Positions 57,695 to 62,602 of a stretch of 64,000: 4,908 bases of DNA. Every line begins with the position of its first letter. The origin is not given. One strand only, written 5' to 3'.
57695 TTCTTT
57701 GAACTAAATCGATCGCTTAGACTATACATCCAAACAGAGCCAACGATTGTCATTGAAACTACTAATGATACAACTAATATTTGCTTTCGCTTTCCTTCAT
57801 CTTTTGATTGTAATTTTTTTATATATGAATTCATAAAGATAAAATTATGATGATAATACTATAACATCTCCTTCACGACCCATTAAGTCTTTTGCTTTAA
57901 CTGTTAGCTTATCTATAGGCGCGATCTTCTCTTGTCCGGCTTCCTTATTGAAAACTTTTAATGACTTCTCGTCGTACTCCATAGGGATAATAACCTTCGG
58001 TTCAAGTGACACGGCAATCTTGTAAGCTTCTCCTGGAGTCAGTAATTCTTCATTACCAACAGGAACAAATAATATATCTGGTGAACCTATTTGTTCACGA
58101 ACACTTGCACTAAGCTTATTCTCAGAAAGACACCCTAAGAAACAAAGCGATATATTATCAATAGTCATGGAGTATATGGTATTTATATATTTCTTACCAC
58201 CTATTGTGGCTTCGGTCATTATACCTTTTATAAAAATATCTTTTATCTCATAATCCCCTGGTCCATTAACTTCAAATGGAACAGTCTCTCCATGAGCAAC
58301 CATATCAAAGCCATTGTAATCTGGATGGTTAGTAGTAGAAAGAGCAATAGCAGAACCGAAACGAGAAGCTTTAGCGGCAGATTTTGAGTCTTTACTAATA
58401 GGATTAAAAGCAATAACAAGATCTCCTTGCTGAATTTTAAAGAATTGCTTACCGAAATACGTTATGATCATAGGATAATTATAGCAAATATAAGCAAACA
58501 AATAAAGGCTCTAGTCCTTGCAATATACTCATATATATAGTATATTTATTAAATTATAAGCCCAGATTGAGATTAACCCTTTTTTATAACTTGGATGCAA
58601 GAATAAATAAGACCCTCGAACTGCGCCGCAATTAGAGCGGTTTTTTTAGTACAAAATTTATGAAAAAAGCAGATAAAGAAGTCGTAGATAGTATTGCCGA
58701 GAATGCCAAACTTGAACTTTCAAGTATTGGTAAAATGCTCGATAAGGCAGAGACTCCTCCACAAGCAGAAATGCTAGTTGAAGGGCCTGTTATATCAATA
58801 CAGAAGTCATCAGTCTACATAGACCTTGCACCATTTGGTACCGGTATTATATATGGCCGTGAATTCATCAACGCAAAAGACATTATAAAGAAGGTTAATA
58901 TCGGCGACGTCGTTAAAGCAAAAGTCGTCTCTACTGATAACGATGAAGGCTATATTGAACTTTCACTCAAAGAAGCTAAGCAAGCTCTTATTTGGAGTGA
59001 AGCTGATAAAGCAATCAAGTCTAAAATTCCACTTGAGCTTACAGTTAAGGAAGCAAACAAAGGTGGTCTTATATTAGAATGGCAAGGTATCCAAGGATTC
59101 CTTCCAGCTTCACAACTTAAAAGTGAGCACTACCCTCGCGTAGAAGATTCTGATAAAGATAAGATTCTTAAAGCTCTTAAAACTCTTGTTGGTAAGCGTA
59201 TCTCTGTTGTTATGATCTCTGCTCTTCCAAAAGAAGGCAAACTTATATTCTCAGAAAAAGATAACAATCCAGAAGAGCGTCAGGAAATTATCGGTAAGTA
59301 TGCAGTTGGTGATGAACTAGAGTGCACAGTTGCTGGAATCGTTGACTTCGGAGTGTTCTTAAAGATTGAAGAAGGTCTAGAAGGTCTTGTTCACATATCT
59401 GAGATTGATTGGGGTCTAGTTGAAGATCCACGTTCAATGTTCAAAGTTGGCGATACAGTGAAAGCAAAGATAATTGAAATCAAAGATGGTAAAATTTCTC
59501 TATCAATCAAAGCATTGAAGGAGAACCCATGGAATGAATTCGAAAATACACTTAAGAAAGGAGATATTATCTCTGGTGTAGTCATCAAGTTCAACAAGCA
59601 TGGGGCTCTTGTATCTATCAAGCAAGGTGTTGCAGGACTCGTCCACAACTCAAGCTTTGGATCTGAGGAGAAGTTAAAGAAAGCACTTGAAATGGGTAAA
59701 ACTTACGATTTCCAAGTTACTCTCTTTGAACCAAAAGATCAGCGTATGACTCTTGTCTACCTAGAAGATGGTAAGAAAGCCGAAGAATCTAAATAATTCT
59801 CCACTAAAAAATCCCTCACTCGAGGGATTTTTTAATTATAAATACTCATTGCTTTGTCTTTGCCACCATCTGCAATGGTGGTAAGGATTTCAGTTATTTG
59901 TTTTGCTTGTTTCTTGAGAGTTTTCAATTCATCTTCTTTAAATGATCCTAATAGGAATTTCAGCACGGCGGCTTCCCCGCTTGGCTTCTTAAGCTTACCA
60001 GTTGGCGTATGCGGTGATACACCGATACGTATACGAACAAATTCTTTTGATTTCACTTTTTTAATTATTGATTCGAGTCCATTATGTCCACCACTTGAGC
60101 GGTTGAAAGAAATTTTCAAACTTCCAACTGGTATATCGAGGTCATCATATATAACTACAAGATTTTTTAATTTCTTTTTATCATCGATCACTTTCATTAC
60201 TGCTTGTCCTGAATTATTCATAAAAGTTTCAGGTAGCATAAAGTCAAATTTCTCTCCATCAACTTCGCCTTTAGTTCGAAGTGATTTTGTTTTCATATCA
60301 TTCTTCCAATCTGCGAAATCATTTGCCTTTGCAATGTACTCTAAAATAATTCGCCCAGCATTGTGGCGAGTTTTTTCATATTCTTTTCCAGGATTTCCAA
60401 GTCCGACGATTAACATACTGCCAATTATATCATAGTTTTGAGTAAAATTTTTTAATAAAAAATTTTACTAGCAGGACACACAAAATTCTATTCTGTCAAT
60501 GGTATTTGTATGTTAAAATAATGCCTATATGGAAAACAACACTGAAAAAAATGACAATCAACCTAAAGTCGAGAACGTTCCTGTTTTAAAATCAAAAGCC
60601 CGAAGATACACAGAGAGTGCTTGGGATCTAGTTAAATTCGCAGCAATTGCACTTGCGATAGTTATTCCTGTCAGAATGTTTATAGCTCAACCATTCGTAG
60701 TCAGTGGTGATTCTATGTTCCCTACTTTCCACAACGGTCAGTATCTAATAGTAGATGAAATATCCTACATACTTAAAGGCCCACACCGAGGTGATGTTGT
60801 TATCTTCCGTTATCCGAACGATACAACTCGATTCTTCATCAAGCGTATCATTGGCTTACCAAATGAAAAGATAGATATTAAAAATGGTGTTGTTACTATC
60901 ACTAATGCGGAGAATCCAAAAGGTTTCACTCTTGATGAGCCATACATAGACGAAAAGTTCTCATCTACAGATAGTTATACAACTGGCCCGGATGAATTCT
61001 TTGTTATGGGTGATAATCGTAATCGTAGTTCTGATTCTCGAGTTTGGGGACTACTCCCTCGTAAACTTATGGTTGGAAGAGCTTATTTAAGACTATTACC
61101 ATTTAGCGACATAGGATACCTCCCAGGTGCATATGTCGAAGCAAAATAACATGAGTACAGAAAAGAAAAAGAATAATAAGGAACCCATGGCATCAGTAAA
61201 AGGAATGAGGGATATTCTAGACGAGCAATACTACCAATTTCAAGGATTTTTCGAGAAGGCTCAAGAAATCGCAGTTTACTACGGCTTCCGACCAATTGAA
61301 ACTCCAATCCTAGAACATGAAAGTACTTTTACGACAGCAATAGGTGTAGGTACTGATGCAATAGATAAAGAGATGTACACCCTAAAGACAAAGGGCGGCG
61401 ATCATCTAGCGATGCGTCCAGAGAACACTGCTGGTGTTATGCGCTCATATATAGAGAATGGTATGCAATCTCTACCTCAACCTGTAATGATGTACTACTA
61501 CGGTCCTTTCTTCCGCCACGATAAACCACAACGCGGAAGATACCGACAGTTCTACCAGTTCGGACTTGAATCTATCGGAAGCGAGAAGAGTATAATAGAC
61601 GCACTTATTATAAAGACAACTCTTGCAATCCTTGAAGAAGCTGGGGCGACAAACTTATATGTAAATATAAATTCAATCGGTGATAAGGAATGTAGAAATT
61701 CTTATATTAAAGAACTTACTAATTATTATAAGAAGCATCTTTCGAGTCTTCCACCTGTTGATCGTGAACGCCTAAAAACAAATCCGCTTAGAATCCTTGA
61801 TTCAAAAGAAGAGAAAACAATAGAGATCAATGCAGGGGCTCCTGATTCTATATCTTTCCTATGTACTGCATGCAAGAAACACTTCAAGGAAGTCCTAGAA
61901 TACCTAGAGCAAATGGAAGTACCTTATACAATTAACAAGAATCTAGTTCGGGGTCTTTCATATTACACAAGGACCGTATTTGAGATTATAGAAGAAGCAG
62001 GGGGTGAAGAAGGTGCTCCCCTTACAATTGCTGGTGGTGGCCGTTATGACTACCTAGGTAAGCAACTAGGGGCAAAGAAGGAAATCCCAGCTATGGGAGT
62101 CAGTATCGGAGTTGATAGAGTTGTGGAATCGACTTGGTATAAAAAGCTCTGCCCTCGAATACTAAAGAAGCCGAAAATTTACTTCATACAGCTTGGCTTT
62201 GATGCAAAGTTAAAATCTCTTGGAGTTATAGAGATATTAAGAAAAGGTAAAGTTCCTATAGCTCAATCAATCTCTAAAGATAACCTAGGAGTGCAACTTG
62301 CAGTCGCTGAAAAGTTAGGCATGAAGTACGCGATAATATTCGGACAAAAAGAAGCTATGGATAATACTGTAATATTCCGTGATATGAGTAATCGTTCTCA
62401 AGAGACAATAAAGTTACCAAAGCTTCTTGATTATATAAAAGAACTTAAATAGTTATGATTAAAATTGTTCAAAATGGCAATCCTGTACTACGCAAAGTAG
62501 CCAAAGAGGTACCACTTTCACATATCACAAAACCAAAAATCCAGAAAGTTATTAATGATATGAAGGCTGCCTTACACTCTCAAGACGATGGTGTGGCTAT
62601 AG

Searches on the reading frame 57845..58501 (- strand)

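Call 80: search_protein_families(library=pfam, proteins=[window:57845-58501:-], max_evalue=0.01)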
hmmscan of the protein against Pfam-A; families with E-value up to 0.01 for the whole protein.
window:57845-58501:- (218 aa): 1 family
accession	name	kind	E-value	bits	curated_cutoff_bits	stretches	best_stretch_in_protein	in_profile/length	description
PF13483.12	Lactamase_B_3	-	4.1e-21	76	24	1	13-174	2-159/160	Beta-lactamase superfamily domain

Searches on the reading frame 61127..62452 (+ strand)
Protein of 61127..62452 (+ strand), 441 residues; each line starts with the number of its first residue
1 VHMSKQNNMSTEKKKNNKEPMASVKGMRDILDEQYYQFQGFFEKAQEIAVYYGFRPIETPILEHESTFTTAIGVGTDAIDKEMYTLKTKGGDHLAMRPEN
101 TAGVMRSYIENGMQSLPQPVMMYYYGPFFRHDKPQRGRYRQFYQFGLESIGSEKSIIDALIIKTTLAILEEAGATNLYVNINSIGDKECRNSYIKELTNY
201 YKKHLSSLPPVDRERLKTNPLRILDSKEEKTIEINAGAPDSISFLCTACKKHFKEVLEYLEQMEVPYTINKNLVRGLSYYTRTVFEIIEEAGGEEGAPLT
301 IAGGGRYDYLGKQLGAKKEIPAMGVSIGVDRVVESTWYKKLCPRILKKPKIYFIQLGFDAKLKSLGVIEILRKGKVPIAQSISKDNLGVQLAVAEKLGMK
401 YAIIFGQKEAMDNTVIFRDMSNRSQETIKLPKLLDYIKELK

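Call 7: search_protein_families(library=pfam, proteins=[window:61127-62452:+], max_evalue=0.00001)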
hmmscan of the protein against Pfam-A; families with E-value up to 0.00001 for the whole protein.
window:61127-62452:+ (441 aa): 3 families
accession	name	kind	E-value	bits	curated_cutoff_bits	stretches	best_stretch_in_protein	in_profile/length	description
PF13393.11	tRNA-synt_His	-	3.9e-36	125.3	25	1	26-332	1-308/308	Histidyl-tRNA synthetase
PF00587.30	tRNA-synt_2b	-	1.4e-12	48.4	29.3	1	84-301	1-134/179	tRNA synthetase class II core domain (G, H, P, S and T)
PF03129.25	HGTP_anticodon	-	1.4e-09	38.5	21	1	365-440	19-94/94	Anticodon binding domain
